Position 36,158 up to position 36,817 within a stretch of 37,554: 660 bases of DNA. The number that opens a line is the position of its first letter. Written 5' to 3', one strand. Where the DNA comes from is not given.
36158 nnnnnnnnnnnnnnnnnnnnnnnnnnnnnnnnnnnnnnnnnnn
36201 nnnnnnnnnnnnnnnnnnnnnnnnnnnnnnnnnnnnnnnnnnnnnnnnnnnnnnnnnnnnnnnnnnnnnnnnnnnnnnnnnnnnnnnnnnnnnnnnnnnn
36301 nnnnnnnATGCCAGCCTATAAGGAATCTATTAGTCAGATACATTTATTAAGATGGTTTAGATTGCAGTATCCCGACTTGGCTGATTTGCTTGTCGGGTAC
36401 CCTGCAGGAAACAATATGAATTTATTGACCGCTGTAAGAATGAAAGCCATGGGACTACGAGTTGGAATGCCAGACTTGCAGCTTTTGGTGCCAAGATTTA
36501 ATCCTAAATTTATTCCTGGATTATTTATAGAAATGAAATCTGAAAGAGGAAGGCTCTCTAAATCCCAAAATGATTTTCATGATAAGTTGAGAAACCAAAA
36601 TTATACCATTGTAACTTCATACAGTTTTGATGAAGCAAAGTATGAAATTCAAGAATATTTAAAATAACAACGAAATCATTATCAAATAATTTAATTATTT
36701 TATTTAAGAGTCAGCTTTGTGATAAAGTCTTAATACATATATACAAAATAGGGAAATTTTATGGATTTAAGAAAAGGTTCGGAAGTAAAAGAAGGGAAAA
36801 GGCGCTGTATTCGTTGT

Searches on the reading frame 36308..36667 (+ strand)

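Call 9: search_protein_families(library=phrogs, proteins=[window:36308-36667:+], max_evalue=0.001)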
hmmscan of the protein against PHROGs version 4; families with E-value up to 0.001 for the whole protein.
window:36308-36667:+ (119 aa): 4 families
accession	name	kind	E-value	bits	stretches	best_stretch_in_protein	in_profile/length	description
phrog_824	-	unknown function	1.3e-31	111.5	1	4-119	64-176/265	-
phrog_5702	-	DNA, RNA and nucleotide metabolism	4.4e-13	50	1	49-118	2-67/70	Holliday junction resolvase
phrog_2363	-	unknown function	3.1e-11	44.2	1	6-118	61-171/192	-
phrog_93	-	DNA, RNA and nucleotide metabolism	8.8e-06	25.6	1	51-117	380-441/613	endonuclease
